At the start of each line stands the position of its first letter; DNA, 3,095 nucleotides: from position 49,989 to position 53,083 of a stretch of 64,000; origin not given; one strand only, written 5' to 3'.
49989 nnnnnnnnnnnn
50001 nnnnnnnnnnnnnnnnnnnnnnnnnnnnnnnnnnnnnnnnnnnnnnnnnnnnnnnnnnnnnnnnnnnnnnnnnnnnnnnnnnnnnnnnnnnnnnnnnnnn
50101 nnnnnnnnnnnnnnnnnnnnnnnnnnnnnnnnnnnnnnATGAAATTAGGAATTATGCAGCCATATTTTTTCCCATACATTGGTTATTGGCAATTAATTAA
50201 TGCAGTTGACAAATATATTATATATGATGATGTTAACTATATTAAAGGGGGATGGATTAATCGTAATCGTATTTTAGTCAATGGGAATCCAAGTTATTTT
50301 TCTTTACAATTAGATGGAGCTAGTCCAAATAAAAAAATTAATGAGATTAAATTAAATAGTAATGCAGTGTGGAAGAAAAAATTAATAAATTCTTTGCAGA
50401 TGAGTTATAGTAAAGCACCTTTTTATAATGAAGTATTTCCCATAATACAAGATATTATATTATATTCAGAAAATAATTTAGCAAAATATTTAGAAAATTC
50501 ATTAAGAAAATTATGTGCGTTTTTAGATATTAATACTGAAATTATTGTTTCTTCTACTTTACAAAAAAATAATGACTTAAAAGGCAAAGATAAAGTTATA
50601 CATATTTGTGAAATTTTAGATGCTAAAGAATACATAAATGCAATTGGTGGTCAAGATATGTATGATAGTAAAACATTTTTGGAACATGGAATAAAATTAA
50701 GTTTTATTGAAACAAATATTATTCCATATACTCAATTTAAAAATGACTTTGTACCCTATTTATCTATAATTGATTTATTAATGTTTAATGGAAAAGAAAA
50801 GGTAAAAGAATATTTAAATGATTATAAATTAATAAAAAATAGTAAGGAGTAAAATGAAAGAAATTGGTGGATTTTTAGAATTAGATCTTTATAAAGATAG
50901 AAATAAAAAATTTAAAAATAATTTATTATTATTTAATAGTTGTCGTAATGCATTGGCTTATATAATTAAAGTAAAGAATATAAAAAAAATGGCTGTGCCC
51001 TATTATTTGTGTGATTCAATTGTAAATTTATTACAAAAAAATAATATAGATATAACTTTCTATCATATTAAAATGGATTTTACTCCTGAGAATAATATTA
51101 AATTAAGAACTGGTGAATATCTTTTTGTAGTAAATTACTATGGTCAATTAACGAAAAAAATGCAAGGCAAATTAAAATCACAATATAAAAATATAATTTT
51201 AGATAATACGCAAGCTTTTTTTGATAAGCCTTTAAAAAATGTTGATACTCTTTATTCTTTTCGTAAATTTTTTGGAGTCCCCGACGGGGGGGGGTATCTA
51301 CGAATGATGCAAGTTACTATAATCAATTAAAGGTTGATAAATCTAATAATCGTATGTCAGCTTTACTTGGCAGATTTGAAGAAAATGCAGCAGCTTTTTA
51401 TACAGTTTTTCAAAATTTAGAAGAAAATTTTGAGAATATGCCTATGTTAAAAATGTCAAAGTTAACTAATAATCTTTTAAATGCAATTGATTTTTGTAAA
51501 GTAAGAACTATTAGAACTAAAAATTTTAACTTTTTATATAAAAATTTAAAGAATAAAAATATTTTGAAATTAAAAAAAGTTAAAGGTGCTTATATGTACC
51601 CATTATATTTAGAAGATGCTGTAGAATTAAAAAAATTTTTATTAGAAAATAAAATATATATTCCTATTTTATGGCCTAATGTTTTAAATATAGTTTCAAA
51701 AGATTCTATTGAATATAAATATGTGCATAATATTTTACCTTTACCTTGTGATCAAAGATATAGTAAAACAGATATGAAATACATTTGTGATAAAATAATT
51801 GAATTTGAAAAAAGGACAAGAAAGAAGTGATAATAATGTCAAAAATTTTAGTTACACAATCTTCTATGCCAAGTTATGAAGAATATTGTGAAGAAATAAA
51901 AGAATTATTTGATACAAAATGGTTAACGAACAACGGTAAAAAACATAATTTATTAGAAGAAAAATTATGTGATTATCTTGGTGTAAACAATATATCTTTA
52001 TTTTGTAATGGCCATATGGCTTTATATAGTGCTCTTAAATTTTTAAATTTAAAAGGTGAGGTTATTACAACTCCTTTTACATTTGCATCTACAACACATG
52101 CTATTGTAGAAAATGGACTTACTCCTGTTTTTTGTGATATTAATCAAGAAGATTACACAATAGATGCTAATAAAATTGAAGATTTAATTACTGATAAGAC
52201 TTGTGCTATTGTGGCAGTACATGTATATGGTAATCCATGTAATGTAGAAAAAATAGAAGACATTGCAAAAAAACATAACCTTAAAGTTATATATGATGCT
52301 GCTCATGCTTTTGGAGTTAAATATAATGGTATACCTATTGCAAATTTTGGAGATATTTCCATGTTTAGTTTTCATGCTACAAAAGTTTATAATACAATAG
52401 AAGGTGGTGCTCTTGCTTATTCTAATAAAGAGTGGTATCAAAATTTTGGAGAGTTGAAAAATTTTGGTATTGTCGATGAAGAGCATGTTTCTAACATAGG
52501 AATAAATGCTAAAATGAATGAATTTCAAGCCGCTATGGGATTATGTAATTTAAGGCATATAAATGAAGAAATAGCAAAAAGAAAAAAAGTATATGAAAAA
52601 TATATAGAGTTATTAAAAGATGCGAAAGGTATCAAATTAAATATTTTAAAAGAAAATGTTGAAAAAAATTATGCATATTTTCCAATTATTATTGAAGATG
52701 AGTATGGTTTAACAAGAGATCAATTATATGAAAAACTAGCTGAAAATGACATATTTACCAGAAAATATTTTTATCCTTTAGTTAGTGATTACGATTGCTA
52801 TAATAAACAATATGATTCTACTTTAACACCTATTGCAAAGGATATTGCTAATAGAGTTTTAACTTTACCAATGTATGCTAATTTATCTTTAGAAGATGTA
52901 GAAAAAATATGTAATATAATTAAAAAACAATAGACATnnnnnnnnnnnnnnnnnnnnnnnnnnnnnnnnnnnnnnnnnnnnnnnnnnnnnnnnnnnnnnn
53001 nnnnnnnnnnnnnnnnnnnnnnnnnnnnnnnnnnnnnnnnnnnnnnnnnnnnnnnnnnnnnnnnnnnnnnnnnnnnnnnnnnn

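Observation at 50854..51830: DegT-like sugar-modifying gene split at a G9 tract; +1 G restores a ~320-aa ORF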

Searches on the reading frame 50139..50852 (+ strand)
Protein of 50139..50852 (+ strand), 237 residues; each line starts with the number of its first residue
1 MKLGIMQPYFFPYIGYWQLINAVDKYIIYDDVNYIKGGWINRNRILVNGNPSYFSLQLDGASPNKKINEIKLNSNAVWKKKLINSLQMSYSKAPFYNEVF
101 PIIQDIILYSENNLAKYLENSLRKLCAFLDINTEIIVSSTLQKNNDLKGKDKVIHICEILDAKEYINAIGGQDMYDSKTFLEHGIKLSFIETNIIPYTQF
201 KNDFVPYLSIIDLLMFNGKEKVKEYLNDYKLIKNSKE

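Call 4: search_protein_families(library=pfam, proteins=[window:50139-50852:+], max_evalue=0.1)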
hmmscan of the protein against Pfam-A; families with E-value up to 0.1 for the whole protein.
window:50139-50852:+ (237 aa): 1 family
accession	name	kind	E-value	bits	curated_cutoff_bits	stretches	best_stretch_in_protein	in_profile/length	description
PF08889.16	WbqC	-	7.3e-75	252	21.3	1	7-223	1-217/218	WbqC-like protein family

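Call 5: search_protein_families(library=ncbifam, proteins=[window:50139-50852:+], max_evalue=0.1)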
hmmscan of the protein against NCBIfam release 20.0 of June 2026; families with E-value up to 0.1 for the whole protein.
window:50139-50852:+ (237 aa): 0 families

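Call 47: find_homologous_proteins(query=window:50139-50852:+, max_evalue=0.00001)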
Query window:50139-50852:+ (237 aa): 7999 proteins with E <= 0.00001 among 8000 candidates; the best 120 are listed.
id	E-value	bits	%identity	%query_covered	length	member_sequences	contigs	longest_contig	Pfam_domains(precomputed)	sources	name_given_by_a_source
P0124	5.8e-152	522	100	100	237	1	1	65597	PF08889.17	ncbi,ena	-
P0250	3.0e-103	363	69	98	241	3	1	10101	PF08889.17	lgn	-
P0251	3.0e-101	356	66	100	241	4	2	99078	PF08889.17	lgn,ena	-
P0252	8.7e-100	351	66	98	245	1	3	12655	PF08889.17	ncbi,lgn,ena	-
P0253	2.8e-98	346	64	99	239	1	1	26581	PF08889.17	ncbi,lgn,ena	-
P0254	5.0e-98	346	65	99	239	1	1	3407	PF08889.17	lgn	-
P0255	1.2e-97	344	63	99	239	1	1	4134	PF08889.17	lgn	-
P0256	1.3e-97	344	64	99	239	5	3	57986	PF08889.17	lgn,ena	-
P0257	1.0e-96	341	65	96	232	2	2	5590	PF08889.17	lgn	-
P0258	1.7e-96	341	64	98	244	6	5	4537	PF08889.17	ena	-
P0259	5.8e-96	339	64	100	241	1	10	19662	PF08889.17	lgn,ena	-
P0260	8.5e-96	338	62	98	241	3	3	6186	PF08889.17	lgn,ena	-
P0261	2.0e-95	337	63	99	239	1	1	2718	PF08889.17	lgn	-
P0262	8.7e-95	335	65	99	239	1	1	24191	PF08889.17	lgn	-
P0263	1.1e-94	335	63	99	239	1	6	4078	PF08889.17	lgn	-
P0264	1.2e-94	335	62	100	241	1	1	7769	PF08889.17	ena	-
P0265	1.3e-94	335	62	99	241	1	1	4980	PF08889.17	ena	-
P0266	2.6e-94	333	63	100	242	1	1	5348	PF08889.17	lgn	-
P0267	5.2e-94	333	63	98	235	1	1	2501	PF08889.17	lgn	-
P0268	8.2e-94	332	63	98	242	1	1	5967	PF08889.17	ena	-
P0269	2.2e-93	330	63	98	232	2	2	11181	PF08889.17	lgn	-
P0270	3.3e-93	330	64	98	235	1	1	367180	PF08889.17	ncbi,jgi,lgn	-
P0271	3.5e-93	330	63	98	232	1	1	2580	PF08889.17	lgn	-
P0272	4.2e-93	330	62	98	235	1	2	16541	PF08889.17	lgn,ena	-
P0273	4.3e-93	330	62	98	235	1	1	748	PF08889.17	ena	-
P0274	4.8e-93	329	62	98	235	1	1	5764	PF08889.17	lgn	-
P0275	8.8e-93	328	61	98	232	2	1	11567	PF08889.17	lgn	-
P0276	9.1e-93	328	63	98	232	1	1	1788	PF08889.17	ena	-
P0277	1.2e-92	328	61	98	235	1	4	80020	PF08889.17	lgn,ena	-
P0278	1.2e-92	328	62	98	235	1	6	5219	PF08889.17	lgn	-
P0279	1.3e-92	328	63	98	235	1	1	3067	PF08889.17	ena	-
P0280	1.4e-92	328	61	98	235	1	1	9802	PF08889.17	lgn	-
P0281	1.8e-92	327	61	98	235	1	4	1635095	PF08889.17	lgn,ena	-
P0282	1.8e-92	327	61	98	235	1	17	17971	PF08889.17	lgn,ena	-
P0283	2.6e-92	327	62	98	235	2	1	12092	PF08889.17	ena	-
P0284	2.9e-92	327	61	98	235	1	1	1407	PF08889.17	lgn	-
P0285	5.9e-92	326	63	98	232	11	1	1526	PF08889.17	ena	-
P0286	6.3e-92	326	61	98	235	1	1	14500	PF08889.17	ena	-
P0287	7.8e-92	325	62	98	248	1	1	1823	PF08889.17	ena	-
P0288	9.9e-92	325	62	98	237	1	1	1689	PF08889.17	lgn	-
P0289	1.2e-91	325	62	97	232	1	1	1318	PF08889.17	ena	-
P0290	1.4e-91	325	63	98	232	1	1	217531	PF08889.17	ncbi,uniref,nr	ncbi:WbqC family protein [Clostridium weizhouense]|uniref:WbqC family protein n=1 Tax=Clostridium we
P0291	1.8e-91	324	61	98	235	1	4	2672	PF08889.17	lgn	-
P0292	1.8e-91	324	61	98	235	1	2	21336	PF08889.17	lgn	-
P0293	2.1e-91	324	61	98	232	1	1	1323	PF08889.17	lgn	-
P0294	2.6e-91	324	63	98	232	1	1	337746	PF08889.17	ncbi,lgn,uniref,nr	ncbi:hypothetical protein ELS18_07480 [Clostridium perfringens]|uniref:WbqC family protein n=1 Tax=C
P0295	2.7e-91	324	61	98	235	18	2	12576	PF08889.17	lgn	-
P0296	3.3e-91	323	61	98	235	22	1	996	PF08889.17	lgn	-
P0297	3.3e-91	323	61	98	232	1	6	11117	PF08889.17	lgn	-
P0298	4.3e-91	323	63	98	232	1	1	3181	PF08889.17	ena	-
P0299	4.7e-91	323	62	98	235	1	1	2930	PF08889.17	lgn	-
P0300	5.7e-91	323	63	98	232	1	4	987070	PF08889.17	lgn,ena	-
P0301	6.9e-91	322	59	98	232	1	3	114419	PF08889.17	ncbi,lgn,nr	ncbi:WbqC family protein [Clostridium botulinum]|nr:WbqC family protein [Clostridium botulinum] NFO1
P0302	8.9e-91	322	60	98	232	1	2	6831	PF08889.17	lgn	-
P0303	9.2e-91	322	64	98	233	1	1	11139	PF08889.17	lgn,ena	-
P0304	9.2e-91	322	62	98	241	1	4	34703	PF08889.17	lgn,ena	-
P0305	1.0e-90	322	63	98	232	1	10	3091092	PF08889.17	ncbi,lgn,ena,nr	ncbi:WbqC family protein [Clostridium perfringens]|nr:WbqC family protein [Clostridium perfringens]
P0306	1.2e-90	321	63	98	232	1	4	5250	PF08889.17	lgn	-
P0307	1.3e-90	321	61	98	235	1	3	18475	PF08889.17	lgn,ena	-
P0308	1.6e-90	321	63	98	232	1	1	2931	PF08889.17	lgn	-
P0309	1.7e-90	321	63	98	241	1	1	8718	PF08889.17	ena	-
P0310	1.8e-90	321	60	100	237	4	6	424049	PF08889.17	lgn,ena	-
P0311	2.1e-90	321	63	98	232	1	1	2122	PF08889.17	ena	-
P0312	2.4e-90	321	63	98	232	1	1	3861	PF08889.17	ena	-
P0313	2.6e-90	320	63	98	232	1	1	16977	PF08889.17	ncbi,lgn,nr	ncbi:TPA: WbqC family protein [Clostridium perfringens]|nr:WbqC family protein [Clostridium perfring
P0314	2.8e-90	320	60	98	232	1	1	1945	PF08889.17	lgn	-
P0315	2.8e-90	320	61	98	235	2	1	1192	PF08889.17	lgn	-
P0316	2.9e-90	320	61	98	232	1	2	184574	PF08889.17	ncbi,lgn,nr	ncbi:hypothetical protein DVW12_03625 [Clostridium botulinum]|nr:hypothetical protein [Clostridium b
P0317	4.0e-90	320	61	98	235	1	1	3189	PF08889.17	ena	-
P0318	4.7e-90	320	60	98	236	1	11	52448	PF08889.17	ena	-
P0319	5.0e-90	319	60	100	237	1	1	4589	PF08889.17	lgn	-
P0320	5.3e-90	319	60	98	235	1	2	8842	PF08889.17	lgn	-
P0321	5.5e-90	319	63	98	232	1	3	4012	PF08889.17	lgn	-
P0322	5.6e-90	319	59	100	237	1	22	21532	PF08889.17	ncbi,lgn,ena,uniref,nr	ncbi:WbqC family protein [uncultured Fusobacterium sp.]|uniref:WbqC family protein n=1 Tax=unculture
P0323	6.5e-90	319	62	98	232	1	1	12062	PF08889.17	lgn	-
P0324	9.6e-90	319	60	98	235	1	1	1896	PF08889.17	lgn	-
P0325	1.1e-89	318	63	99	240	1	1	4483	PF08889.17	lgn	-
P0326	1.1e-89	318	59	98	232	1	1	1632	PF08889.17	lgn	-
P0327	1.4e-89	318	60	98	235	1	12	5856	PF08889.17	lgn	-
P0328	1.4e-89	318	62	98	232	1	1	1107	PF08889.17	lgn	-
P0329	1.5e-89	318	60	98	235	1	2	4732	PF08889.17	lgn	-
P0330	1.7e-89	318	62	98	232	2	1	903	PF08889.17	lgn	-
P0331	1.7e-89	318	62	97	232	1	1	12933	PF08889.17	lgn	-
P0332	1.8e-89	318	60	97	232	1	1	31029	PF08889.17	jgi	-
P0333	2.1e-89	317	61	98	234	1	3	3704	PF08889.17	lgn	-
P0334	2.3e-89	317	60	100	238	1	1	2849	PF08889.17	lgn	-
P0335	2.5e-89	317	57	98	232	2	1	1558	PF08889.17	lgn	-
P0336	2.6e-89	317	61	98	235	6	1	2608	PF08889.17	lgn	-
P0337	2.8e-89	317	61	98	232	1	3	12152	PF08889.17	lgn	-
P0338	3.0e-89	317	61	97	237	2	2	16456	PF08889.17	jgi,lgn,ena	-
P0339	3.5e-89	317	61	98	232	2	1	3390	PF08889.17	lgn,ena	-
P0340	3.8e-89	317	59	98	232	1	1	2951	PF08889.17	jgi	-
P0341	4.0e-89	317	60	98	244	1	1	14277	PF08889.17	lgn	-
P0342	4.8e-89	316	60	98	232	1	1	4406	PF08889.17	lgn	-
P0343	5.9e-89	316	59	98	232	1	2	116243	PF08889.17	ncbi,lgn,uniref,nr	ncbi:WbqC family protein [Clostridium botulinum]|uniref:WbqC family protein n=1 Tax=Clostridium botu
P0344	6.4e-89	316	61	96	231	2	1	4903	PF08889.17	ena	-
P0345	6.5e-89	316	60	98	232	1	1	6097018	PF08889.17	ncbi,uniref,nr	ncbi:WbqC family protein [Clostridium beijerinckii]|uniref:WbqC family protein n=1 Tax=Clostridium b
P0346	6.5e-89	316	59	100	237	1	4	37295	PF08889.17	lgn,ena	-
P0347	7.2e-89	316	59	98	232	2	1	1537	PF08889.17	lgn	-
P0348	8.3e-89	315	63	98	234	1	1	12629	PF08889.17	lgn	-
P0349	9.2e-89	315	59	99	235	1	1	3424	PF08889.17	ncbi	-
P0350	1.2e-88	315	60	98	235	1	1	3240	PF08889.17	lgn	-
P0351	1.2e-88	315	59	98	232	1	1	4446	PF08889.17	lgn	-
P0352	1.3e-88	315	60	98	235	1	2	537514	PF08889.17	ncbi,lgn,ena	ncbi:MAG: WbqC family protein [Paraclostridium sordellii]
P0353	1.4e-88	315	56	98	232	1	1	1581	PF08889.17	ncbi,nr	ncbi:MAG: WbqC family protein [Lentisphaerae bacterium]|nr:WbqC family protein [Lentisphaerota bacte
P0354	1.4e-88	315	63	98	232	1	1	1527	PF08889.17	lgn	-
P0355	1.4e-88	315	59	97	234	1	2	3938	PF08889.17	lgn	-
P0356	1.5e-88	315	60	97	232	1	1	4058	PF08889.17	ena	-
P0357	1.5e-88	315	60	97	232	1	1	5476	PF08889.17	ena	-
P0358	1.8e-88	314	59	100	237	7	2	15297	PF08889.17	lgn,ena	-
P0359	1.9e-88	314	61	98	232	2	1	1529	PF08889.17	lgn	-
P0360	2.1e-88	314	61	98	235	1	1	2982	PF08889.17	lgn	-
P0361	2.2e-88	314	59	98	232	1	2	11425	PF08889.17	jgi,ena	-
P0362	2.4e-88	314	59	97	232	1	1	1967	PF08889.17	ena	-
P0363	2.5e-88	314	59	100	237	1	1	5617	PF08889.17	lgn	-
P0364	2.8e-88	314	59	98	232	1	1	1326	PF08889.17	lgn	-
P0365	3.3e-88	314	60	100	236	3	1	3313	PF08889.17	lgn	-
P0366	3.3e-88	314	60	98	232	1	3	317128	PF08889.17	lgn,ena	-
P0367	3.4e-88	313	60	98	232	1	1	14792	PF08889.17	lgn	-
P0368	3.5e-88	313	59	98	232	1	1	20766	PF08889.17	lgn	-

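Call 54: predict_structure(alignment_id=A4)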
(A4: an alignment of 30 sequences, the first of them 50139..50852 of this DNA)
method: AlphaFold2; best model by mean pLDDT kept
length: 237 residues; sequences in the alignment: 30
mean_pLDDT: 92.1   pTM: 0.89
mean pLDDT of the five models: 92.1, 90.1, 89.5, 87.4, 86.0
residues with pLDDT >= 90: 182; 70-90: 49; 50-70: 5; < 50: 1
segments of 3 or more residues with pLDDT < 50: none
pLDDT, mean of each block of 10 residues (from residue 1): 94 94 97 84 83 90 92 92 95 97 97 96 98 97 91 97 94 88 96 86 84 96 97 68
secondary structure, 60 per line:
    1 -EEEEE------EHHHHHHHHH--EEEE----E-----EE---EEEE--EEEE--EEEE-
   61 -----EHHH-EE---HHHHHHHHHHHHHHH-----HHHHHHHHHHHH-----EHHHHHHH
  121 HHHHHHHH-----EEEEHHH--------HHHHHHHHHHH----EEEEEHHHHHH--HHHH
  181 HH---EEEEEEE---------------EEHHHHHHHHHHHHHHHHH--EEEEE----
elements in order: E2-6 H14-22 E25-28 E44-47 E50-53 E56-59 H76-90 H96-107 H114-128 E134-137 H149-159 E164-168 H169-174 H177-182 E186-192 H210-226 E229-233

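Call 57: fold_search(model_id=the predicted structure, library=pdb)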
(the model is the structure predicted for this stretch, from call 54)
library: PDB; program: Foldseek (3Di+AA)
matches with E <= 10: 336; with E <= 0.001: 0
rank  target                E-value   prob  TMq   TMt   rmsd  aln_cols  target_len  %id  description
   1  3kg2_A                2.3e-01  0.15  0.19  0.07   7.7       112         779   15  AMPA subtype ionotropic glutamate receptor in complex with competitive antagonist ZK 200775 (released 2009-12-08)
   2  5kbs_A                2.3e-01  0.15  0.19  0.07   7.7       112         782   15  Cryo-EM structure of GluA2-0xSTZ at 8.7 Angstrom resolution (released 2016-07-13)
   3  5kbt_A                2.6e-01  0.14  0.19  0.06   7.7       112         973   15  Cryo-EM structure of GluA2-1xSTZ complex at 6.4 Angstrom resolution (released 2016-07-13)
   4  4uqk_A                2.8e-01  0.20  0.21  0.09   6.1       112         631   16  Electron density map of GluA2em in complex with quisqualate and LY451646 (released 2014-08-13)
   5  4uq6_A                2.9e-01  0.13  0.19  0.09   6.6       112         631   12  Electron density map of GluA2em in complex with LY451646 and glutamate (released 2014-08-13)
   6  4uq6_B                2.9e-01  0.13  0.19  0.09   6.6       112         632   12  Electron density map of GluA2em in complex with LY451646 and glutamate (released 2014-08-13)
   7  4uqk_B                2.9e-01  0.13  0.19  0.09   6.6       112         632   12  Electron density map of GluA2em in complex with quisqualate and LY451646 (released 2014-08-13)
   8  4uqj_D                2.9e-01  0.13  0.19  0.08   6.6       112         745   12  Cryo-EM density map of GluA2em in complex with ZK200775 (released 2014-08-13)
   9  4uqj_A                2.9e-01  0.13  0.19  0.08   6.6       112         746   12  Cryo-EM density map of GluA2em in complex with ZK200775 (released 2014-08-13)
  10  5kbs_B                2.9e-01  0.13  0.19  0.07   6.6       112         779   12  Cryo-EM structure of GluA2-0xSTZ at 8.7 Angstrom resolution (released 2016-07-13)
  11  8vj6_A                3.3e-01  0.09  0.19  0.07  11.4       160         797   11  GluA2 bound to GYKI-52466 and Glutamate, Inhibited State 1 (released 2024-06-05)
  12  4u2q_B                3.8e-01  0.15  0.20  0.08   6.5       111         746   14  Full-length AMPA subtype ionotropic glutamate receptor GluA2 in complex with partial agonist kainate (released 2014-08-20)
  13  4u5f_C                5.9e-01  0.13  0.21  0.08   7.3       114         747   18  Crystal structure of GluA2, con-ikot-ikot snail toxin, partial agonist KA and postitive modulator (R,R)-2b complex, Gl (released 2014-08-13)
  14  4u1x_D                6.2e-01  0.13  0.20  0.08   6.9       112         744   10  Full length GluA2-kainate-(R,R)-2b complex crystal form B (released 2014-08-20)
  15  2w4m                  7.1e-01  0.06  0.19  0.19  15.2       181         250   13  The Crystal Structure of human N-acetylneuraminic acid phosphatase, NANP (released 2008-12-23)
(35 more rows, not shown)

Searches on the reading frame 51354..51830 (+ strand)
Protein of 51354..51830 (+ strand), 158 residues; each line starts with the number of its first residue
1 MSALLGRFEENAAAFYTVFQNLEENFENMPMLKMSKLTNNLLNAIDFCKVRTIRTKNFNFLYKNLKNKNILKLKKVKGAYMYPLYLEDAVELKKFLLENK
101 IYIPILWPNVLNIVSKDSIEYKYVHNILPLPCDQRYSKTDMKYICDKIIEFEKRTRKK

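Call 26: find_encoding_contigs(protein=window:51354-51830:+, flank=6000, max_places=10)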
Protein window:51354-51830:+ (158 aa): 1 contig read that carries it; 1 place shown.
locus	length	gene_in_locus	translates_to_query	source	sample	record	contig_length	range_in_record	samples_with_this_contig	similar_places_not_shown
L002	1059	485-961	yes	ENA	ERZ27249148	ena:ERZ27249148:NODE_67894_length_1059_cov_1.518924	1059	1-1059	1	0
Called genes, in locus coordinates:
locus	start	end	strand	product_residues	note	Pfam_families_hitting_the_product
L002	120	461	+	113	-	-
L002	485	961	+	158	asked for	-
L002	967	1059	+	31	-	?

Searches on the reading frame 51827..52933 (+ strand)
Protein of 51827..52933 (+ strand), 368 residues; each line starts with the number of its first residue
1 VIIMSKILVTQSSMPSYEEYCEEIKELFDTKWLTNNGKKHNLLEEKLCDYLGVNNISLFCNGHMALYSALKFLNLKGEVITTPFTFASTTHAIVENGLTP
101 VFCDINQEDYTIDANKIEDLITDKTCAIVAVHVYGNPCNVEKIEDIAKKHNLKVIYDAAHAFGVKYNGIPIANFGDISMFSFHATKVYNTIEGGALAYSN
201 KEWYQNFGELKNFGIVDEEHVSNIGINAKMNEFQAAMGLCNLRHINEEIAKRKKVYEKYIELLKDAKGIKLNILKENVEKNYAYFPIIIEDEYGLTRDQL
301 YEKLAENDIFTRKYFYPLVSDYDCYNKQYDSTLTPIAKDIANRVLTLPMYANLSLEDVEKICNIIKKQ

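Call 4: search_protein_families(library=pfam, proteins=[window:51827-52933:+], max_evalue=0.1)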
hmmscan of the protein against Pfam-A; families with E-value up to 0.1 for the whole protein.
window:51827-52933:+ (368 aa): 6 families
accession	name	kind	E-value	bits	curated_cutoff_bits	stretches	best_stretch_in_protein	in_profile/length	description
PF01041.23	DegT_DnrJ_EryC1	-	1.8e-98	330.5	19.8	1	18-365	5-359/360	DegT/DnrJ/EryC1/StrS aminotransferase family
PF00155.27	Aminotran_1_2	-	2.3e-08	34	19.7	1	39-308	43-327/361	Aminotransferase class I and II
PF01053.26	Cys_Met_Meta_PP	-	1.1e-05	24.6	27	1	40-208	54-223/381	Cys/Met metabolism PLP-dependent enzyme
PF01212.27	Beta_elim_lyase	-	0.00018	21.4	27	1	40-270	34-272/288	Beta-eliminating lyase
PF00266.25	Aminotran_5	-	0.0027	17.2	21.5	1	67-165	79-183/371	Aminotransferase class-V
PF01738.24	DLH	-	0.034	14.1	21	0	59-123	104-168/217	Dienelactone hydrolase family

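Call 5: search_protein_families(library=ncbifam, proteins=[window:51827-52933:+], max_evalue=0.1)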
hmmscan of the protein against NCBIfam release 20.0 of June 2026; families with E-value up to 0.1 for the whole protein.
window:51827-52933:+ (368 aa): 43 families (the best 25 are shown)
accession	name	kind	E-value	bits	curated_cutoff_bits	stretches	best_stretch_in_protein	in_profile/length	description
TIGR04427.1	PLP_DesI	equivalog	7.1e-90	301.9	650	1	7-366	21-380/390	dTDP-4-dehydro-6-deoxyglucose aminotransferase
TIGR03588.1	PseC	equivalog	3.1e-69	233.7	423.5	1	22-367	15-378/380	UDP-4-amino-4,6-dideoxy-N-acetyl-beta-L-altrosamine transaminase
NF008687.0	PRK11706.1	equivalog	8.3e-55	186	375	1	21-367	14-372/375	dTDP-4-amino-4,6-dideoxygalactose transaminase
TIGR04181.1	NHT_00031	hypoth_equivalog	2.2e-54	184.7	420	1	22-348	14-357/359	LegC family aminotransferase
NF008658.2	PRK11658.1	equivalog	3.1e-49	167.6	631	1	19-366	15-374/379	UDP-4-amino-4-deoxy-L-arabinose aminotransferase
NF011936.0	PRK15407.1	equivalog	7.9e-47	159.9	423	2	31-205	59-242/440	lipopolysaccharide biosynthesis protein RfbH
TIGR02379.1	ECA_wecE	subfamily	1.8e-42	145.5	434.85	1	33-367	26-373/376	dTDP-4-amino-4,6-dideoxy-D-glucose transaminase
TIGR01977.1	am_tr_V_EF2568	hypoth_equivalog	1.7e-06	27.3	377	1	56-165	65-181/376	cysteine desulfurase family protein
NF004975.0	PRK06348.1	equivalog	4.9e-06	25.8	549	1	56-175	92-220/384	pyridoxal phosphate-dependent aminotransferase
TIGR03812.1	tyr_de_CO2_Arch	equivalog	4.9e-06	25.6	299.4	1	107-160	137-193/375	tyrosine decarboxylase MfnA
TIGR00858.1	bioF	equivalog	5.3e-06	25.4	426.45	1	34-165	62-195/365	8-amino-7-oxononanoate synthase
NF004621.0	PRK05957.1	equivalog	9.8e-06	24.5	498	1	55-188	91-229/389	pyridoxal phosphate-dependent aminotransferase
NF000586.1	PRK00011.1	subfamily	1e-05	24.5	335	1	95-206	126-239/404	serine hydroxymethyltransferase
NF005816.0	PRK07682.1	equivalog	3.2e-05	22.7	620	1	69-304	106-339/390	aminotransferase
NF005817.0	PRK07683.1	equivalog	9.6e-05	21.2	575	1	73-145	110-185/387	aminotransferase A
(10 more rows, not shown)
